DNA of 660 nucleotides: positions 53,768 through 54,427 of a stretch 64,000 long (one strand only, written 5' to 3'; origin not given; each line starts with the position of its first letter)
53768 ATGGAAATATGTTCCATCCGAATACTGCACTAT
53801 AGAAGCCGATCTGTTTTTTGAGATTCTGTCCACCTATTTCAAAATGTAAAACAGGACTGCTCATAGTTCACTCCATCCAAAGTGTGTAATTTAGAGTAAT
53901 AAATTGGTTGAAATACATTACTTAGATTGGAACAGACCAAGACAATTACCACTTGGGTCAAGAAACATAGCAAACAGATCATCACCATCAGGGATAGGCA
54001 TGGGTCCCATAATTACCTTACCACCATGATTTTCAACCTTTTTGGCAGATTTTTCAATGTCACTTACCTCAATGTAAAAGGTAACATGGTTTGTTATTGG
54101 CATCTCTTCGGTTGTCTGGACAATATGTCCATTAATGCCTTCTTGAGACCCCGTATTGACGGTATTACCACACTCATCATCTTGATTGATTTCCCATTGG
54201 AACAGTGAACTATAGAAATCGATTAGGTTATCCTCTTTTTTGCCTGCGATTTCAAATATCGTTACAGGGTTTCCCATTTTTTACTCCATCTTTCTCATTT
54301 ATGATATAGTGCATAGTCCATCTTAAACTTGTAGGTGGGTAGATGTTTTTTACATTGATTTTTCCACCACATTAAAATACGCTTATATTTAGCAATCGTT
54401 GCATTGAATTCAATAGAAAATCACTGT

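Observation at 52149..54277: Five tandem, co-directional VOC (bleomycin-resistance-protein-sized) paralogs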

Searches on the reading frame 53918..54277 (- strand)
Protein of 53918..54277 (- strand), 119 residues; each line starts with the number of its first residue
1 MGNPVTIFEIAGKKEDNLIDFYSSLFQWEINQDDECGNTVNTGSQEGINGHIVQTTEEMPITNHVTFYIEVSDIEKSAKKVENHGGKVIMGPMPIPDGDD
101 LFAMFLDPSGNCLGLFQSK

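Call 3: search_protein_families(library=pfam, proteins=[window:53918-54277:-], max_evalue=0.01)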
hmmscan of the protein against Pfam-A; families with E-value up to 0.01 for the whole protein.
window:53918-54277:- (119 aa): 2 families
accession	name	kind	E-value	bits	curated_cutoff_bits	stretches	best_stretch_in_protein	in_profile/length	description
PF00903.31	Glyoxalase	-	1.1e-06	29.5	20.6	1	18-111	15-117/121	Glyoxalase/Bleomycin resistance protein/Dioxygenase superfamily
PF18029.7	Glyoxalase_6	-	1.5e-05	26.1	23.6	1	16-112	10-102/106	Glyoxalase-like domain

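Call 4: search_protein_families(library=ncbifam, proteins=[window:53918-54277:-], max_evalue=0.01)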
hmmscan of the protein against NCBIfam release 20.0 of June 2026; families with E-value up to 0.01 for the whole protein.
window:53918-54277:- (119 aa): 3 families
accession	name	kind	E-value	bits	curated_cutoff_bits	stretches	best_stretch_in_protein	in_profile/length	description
NF053614.1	AfsKbindKbpAStmc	equivalog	6.9e-08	32.5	250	1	21-118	21-114/231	AfsK-binding protein KbpA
NF000125.1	498180014_fosA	hypoth_equivalog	0.0059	16.8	250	1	62-117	65-118/129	Fos family putative thiol transferase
TIGR00068.2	glyox_I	equivalog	0.0094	15.9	120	0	62-118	86-140/143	lactoylglutathione lyase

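Call 10: search_solved_structures(query=A1, max_evalue=0.01, show_alignments=3)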
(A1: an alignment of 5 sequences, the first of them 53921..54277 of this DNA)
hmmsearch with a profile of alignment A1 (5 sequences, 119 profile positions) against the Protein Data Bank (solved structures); distinct sequences matched with E-value up to 0.01: 16.
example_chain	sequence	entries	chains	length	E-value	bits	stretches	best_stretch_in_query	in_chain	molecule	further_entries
3oxh_A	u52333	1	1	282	9.7e-18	67.6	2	8-118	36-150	RV0577 PROTEIN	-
2r6u_A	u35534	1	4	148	5.4e-12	49.1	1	1-117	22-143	Uncharacterized protein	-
6bnn_A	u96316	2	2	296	9.6e-11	45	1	68-118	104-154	Lactoylglutathione lyase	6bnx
6bnz_A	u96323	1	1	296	1.2e-10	44.7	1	68-118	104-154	Lactoylglutathione lyase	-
5d7z_A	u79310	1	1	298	1.3e-10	44.6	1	68-118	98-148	Lactoylglutathione lyase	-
8stb_B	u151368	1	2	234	3.3e-08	36.8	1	13-118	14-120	Glyoxalase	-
8eo9_A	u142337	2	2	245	3.8e-08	36.7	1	12-118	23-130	Glyoxalase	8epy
9jt3_A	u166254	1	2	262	4.6e-08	36.4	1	12-118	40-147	Glyoxalase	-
3g12_A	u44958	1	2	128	0.00018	24.8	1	5-116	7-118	Putative lactoylglutathione lyase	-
5uhj_A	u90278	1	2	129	0.00089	22.6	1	7-117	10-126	Glyoxalase/bleomycin resisance protein/dioxygenase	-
5umq_A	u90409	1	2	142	0.0013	22.1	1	7-117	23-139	Glyoxalase/bleomycin resisance protein/dioxygenase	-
2i7r_A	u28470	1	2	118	0.0023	21.2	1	47-116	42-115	Conserved domain protein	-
1f9z_A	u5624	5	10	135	0.0023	21.2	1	66-118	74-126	GLYOXALASE I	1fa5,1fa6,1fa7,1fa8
5ump_A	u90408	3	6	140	0.0038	20.5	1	5-117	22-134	Glyoxalase/bleomycin resisance protein/dioxygenase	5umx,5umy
5w27_A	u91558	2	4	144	0.0042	20.4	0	5-117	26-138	Glyoxalase/bleomycin resisance protein/dioxygenase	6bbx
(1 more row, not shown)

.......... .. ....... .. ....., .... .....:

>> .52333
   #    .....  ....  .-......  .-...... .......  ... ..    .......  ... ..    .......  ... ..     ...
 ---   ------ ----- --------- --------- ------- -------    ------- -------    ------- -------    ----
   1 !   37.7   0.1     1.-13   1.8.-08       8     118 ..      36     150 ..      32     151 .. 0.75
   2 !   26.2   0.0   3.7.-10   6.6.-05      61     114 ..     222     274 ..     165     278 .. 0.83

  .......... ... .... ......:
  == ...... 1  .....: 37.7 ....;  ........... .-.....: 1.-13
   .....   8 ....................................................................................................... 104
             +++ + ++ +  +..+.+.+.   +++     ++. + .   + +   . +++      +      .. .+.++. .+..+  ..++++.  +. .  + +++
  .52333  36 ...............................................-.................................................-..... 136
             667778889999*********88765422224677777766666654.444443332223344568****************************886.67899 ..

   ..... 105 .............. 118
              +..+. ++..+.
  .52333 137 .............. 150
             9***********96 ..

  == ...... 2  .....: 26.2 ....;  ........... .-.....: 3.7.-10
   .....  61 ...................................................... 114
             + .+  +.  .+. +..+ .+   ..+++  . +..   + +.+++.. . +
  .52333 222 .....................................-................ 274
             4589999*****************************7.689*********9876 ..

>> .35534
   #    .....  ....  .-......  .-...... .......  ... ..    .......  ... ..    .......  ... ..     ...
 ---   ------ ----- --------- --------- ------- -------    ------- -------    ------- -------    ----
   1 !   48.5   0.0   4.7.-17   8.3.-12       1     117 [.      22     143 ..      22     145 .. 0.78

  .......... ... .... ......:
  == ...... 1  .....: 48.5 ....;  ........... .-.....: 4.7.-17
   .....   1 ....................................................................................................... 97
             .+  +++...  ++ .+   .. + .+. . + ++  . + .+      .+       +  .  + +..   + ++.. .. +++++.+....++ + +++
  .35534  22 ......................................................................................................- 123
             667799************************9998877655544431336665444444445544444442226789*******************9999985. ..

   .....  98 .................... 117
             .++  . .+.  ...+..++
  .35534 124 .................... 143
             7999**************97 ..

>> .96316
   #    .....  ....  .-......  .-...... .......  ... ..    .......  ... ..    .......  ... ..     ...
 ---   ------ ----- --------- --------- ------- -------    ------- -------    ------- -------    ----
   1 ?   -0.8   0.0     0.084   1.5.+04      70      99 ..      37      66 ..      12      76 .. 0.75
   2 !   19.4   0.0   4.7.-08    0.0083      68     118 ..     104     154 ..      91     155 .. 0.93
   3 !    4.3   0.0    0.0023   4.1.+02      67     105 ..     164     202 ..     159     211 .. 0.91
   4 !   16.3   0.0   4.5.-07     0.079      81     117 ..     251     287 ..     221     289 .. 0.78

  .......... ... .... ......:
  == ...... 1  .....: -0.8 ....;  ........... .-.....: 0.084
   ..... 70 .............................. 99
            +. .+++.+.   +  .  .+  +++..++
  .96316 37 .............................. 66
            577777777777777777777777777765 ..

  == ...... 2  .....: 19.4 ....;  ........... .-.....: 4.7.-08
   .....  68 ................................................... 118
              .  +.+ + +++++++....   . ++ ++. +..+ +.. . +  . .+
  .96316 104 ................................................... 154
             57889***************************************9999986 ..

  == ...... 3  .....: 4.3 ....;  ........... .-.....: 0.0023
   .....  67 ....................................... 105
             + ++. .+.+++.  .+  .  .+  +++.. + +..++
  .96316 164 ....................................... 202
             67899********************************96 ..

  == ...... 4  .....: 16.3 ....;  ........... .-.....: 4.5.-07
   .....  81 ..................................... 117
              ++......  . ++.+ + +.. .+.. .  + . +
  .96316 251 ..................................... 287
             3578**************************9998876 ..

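Call 11: find_homologous_proteins(query=A1, max_evalue=0.00001)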
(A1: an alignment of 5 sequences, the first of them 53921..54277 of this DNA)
Query A1 (5 sequences) (119 aa, profile of the alignment): 252 proteins with E <= 0.00001 among 572 candidates; the best 120 are listed.
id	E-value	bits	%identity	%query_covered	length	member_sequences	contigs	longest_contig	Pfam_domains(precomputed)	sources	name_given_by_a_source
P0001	9.8e-54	198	54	98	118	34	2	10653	PF00903.32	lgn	-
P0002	2.6e-53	197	100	100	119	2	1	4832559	PF00903.32,PF18029.8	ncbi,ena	-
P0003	1.5e-51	191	56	98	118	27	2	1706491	PF00903.32,PF18029.8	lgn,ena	-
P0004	2.0e-51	191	41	100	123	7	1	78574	PF00903.32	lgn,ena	-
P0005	1.2e-50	188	81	99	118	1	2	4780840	PF00903.32,PF18029.8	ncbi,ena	-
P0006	2.2e-50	188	85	99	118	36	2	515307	PF00903.32,PF18029.8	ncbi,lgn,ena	-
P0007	3.3e-50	187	81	99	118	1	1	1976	PF00903.32,PF18029.8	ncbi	-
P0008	7.0e-50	186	52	98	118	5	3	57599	PF00903.32,PF18029.8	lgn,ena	-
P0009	1.3e-49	185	78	99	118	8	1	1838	PF00903.32,PF18029.8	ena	-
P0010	1.8e-49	185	81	99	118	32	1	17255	PF00903.32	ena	-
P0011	2.1e-49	184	81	99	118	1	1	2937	PF00903.32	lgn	-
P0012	6.0e-49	183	87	99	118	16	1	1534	PF00903.32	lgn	-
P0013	8.3e-49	182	71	99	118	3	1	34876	PF00903.32,PF18029.8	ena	-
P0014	2.3e-48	181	80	99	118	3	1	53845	PF00903.32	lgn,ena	-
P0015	3.1e-48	181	45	100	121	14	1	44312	PF00903.32,PF18029.8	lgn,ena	-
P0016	3.4e-48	180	76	99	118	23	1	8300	PF00903.32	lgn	-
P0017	4.8e-48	180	45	100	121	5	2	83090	PF00903.32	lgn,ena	-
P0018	6.8e-48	180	49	98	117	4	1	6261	PF00903.32,PF18029.8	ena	-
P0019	1.1e-47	179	45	100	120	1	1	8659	PF00903.32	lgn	-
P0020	1.3e-47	179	48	100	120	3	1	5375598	PF00903.32,PF18029.8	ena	-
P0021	1.3e-47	179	74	99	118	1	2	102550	PF00903.32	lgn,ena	-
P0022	1.8e-47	178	40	98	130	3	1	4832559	PF00903.32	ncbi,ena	-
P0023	1.9e-47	178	49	100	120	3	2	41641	PF00903.32,PF18029.8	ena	-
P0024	2.0e-47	178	81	99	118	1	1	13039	PF00903.32,PF18029.8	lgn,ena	-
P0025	2.4e-47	178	44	100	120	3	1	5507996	PF00903.32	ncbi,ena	-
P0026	2.5e-47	178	42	100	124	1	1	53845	PF00903.32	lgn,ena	-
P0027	2.8e-47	178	45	100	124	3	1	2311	PF00903.32,PF18029.8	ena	-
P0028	2.9e-47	177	50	98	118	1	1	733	PF00903.32,PF18029.8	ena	-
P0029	3.2e-47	177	48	98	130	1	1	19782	PF00903.32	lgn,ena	-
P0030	4.0e-47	177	49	100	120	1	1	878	PF00903.32,PF18029.8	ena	-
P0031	4.5e-47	177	73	99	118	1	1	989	PF00903.32,PF18029.8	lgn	-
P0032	4.9e-47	177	40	100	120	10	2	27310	PF00903.32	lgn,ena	-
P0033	5.2e-47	177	48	100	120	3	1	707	PF00903.32,PF18029.8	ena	-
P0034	6.1e-47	176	45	100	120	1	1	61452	PF00903.32,PF18029.8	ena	-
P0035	7.0e-47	176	48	100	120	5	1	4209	PF00903.32,PF18029.8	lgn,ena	-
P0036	7.4e-47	176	48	100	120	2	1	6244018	PF00903.32,PF18029.8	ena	-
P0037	8.8e-47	176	49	100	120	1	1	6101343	PF00903.32,PF18029.8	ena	-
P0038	1.1e-46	176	47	100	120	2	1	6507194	PF00903.32,PF18029.8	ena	-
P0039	1.1e-46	176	45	100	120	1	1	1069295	PF00903.32,PF18029.8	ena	-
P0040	1.3e-46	175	46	100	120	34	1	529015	PF00903.32,PF18029.8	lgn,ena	-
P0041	1.5e-46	175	41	100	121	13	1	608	PF00903.32,PF18029.8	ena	-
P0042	1.5e-46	175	43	100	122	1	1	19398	PF00903.32,PF18029.8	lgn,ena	-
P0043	1.7e-46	175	48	100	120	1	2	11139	PF00903.32,PF18029.8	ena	-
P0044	1.8e-46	175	42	100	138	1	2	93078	PF00903.32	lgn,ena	-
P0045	1.9e-46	175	47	100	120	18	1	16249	PF00903.32,PF18029.8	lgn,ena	-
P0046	2.1e-46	175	72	99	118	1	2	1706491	PF00903.32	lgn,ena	-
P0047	2.6e-46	174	50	100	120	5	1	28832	PF00903.32,PF18029.8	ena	-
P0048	2.7e-46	174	40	99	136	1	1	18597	PF00903.32,PF18029.8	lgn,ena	-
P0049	3.2e-46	174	47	100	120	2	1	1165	PF00903.32,PF18029.8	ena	-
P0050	3.3e-46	174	51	98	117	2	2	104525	PF00903.32,PF18029.8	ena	-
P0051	3.5e-46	174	42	100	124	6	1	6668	PF00903.32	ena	-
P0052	3.7e-46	174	49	99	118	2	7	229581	PF00903.32,PF18029.8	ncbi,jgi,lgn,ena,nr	ncbi:MAG: VOC family protein [Candidatus Poribacteria bacterium]|nr:VOC family protein [Candidatus P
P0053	5.4e-46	173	40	99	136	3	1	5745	PF00903.32,PF18029.8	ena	-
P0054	6.0e-46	173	43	100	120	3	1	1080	PF00903.32,PF18029.8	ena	-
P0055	6.9e-46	173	41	100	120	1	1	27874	PF00903.32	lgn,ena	-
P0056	7.1e-46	173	47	100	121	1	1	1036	PF00903.32,PF18029.8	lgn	-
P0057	1.1e-45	172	45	100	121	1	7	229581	PF00903.32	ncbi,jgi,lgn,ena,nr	ncbi:MAG: VOC family protein [Candidatus Poribacteria bacterium]|nr:VOC family protein [Candidatus P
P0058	1.1e-45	172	45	100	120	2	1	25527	PF00903.32,PF18029.8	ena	-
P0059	1.2e-45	172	44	100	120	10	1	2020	PF00903.32,PF18029.8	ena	-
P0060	1.3e-45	172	42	100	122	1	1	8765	PF00903.32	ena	-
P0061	1.3e-45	172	42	100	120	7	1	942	PF00903.32,PF18029.8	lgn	-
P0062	1.6e-45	172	42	100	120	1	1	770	PF00903.32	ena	-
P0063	1.6e-45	172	73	99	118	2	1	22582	PF00903.32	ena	-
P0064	1.8e-45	172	47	98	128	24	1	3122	PF00903.32,PF18029.8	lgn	-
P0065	1.9e-45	172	44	98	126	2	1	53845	PF00903.32,PF18029.8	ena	-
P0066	2.4e-45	171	42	100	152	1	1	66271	PF00903.32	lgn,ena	-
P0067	2.8e-45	171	44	100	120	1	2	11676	PF00903.32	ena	-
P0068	3.1e-45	171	41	100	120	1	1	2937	PF00903.32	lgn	-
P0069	3.1e-45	171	41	100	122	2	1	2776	PF00903.32,PF18029.8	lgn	-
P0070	3.5e-45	171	50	99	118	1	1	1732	PF00903.32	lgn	-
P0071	5.5e-45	170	43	99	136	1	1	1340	PF00903.32,PF18029.8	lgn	-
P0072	7.7e-45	170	43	100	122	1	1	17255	PF00903.32,PF18029.8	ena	-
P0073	8.2e-45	170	48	100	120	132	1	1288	PF00903.32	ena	-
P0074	2.2e-44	168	46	100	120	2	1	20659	PF00903.32,PF18029.8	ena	-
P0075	3.2e-44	168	47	99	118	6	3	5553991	PF00903.32,PF18029.8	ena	-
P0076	3.3e-44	168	48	98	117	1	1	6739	PF00903.32,PF18029.8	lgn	-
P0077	3.4e-44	168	45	100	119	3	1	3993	PF00903.32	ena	-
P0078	4.0e-44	167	51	100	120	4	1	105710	PF00903.32,PF18029.8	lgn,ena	-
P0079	5.2e-44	167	42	100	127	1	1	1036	PF00903.32,PF18029.8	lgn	-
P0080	6.3e-44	167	41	99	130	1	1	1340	PF00903.32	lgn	-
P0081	8.1e-44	166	42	100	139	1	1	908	PF00903.32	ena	-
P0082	8.2e-44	166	43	100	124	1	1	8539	PF00903.32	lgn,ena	-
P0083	9.0e-44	166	43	98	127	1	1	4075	PF00903.32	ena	-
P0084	1.4e-43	166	43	100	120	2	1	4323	PF00903.32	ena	-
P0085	1.4e-43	166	42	98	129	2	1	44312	PF00903.32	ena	-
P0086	1.4e-43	166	44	94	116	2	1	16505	PF00903.32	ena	-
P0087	1.6e-43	165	50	100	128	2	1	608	PF22677.3,PF00903.32,PF18029.8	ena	-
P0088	2.3e-43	165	51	97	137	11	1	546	PF22677.3,PF00903.32,PF18029.8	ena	-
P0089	2.3e-43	165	42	98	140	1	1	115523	PF00903.32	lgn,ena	-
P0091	3.1e-43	164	44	99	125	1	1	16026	PF12681.14,PF00903.32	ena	-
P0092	3.4e-43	164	39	100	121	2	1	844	PF00903.32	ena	-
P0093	3.4e-43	164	42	98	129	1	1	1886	PF00903.32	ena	-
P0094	3.5e-43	164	40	99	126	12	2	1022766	PF00903.32,PF18029.8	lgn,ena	-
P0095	3.9e-43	164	50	98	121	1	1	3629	PF00903.32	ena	-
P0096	3.9e-43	164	44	100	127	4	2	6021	PF00903.32,PF18029.8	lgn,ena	-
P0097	4.0e-43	164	43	99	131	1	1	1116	PF00903.32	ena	-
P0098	4.0e-43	164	41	100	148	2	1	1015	PF00903.32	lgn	-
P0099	4.1e-43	164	40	98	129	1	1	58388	PF00903.32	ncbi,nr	ncbi:VOC family protein [Candidatus Poribacteria bacterium]|nr:MAG: VOC family protein [Candidatus P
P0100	5.5e-43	164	40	100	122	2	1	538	PF00903.32,PF18029.8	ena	-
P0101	5.7e-43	164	48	100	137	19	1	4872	PF22677.3,PF00903.32,PF18029.8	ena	-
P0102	6.6e-43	163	42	99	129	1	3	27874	PF00903.32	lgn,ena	-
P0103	6.8e-43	163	41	98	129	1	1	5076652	PF00903.32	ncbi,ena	-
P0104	7.2e-43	163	41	98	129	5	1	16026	PF00903.32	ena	-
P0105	7.9e-43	163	42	98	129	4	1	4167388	PF00903.32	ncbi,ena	-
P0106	9.4e-43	163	40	99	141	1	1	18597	PF00903.32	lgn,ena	-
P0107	1.0e-42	163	42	99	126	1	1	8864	PF00903.32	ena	-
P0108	1.1e-42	163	41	99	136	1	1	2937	PF00903.32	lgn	-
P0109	1.1e-42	163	50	100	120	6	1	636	PF00903.32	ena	-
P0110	1.3e-42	162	43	99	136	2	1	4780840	PF12681.14,PF00903.32,PF18029.8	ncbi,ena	-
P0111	1.3e-42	162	49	98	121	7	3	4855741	PF00903.32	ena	-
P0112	1.5e-42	162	48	100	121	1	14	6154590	PF00903.32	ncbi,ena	-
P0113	1.6e-42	162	43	100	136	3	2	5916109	PF00903.32,PF18029.8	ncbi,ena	-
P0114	1.7e-42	162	42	99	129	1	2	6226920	PF00903.32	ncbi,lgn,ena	-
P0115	1.8e-42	162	41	98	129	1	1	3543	PF00903.32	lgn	-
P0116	1.8e-42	162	40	98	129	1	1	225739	PF00903.32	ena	-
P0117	1.9e-42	162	49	100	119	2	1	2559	PF00903.32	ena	-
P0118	2.5e-42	162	40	99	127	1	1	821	PF00903.32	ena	-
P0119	2.7e-42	161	40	98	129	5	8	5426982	PF00903.32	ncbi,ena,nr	ncbi:VOC family protein [Candidatus Poribacteria bacterium]|nr:VOC family protein [Candidatus Poriba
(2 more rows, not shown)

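Call 12: find_encoding_contigs(protein=P0002, flank=6000, max_places=4)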
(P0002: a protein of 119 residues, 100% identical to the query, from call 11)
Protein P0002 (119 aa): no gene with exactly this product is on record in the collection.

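Call 13: find_encoding_contigs(protein=P0005, flank=6000, max_places=4)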
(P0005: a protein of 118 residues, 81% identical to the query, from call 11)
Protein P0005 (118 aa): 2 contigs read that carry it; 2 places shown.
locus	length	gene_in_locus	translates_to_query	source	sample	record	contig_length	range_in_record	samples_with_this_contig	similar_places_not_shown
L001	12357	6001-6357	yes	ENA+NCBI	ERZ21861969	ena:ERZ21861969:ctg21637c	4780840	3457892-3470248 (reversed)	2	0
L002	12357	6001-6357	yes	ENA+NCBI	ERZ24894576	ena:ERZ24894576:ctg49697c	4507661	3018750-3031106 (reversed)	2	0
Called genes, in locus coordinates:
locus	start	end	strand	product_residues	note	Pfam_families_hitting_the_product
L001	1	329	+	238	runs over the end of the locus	PF14337:Abi_alpha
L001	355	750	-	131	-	PF00903:Glyoxalase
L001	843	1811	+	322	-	PF01408:GFO_IDH_MocA, PF02894:GFO_IDH_MocA_C, PF22725:GFO_IDH_MocA_C3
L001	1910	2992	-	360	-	PF01408:GFO_IDH_MocA, PF22725:GFO_IDH_MocA_C3 (weak), PF02894:GFO_IDH_MocA_C (weak)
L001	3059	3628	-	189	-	-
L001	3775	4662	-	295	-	PF01882:DUF58, PF13519:VWA_2 (weak)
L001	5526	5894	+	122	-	PF00903:Glyoxalase (weak)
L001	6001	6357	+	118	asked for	PF00903:Glyoxalase, PF18029:Glyoxalase_6 (weak)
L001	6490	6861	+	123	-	PF00903:Glyoxalase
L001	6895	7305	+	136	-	PF00903:Glyoxalase, PF12681:Glyoxalase_2 (weak), PF18029:Glyoxalase_6 (weak)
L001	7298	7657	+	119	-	PF00903:Glyoxalase, PF18029:Glyoxalase_6 (weak)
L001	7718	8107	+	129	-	-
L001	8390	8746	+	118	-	PF00903:Glyoxalase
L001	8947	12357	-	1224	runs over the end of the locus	PF02574:S-methyl_trans, PF00809:Pterin_bind, PF02607:B12-binding_2, PF02310:B12-binding, PF02965:Met_synt_B12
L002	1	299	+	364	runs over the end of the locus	PF00515:TPR_1 (faint), PF13181:TPR_8 (faint), PF13414:TPR_11 (weak), PF13588:HSDR_N_2 (faint)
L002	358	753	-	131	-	PF00903:Glyoxalase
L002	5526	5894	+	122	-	PF00903:Glyoxalase (weak)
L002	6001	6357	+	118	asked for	PF00903:Glyoxalase, PF18029:Glyoxalase_6 (weak)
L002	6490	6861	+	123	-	PF00903:Glyoxalase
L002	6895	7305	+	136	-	PF00903:Glyoxalase, PF12681:Glyoxalase_2 (weak), PF18029:Glyoxalase_6 (weak)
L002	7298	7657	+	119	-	PF00903:Glyoxalase, PF18029:Glyoxalase_6 (weak)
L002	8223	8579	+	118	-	PF00903:Glyoxalase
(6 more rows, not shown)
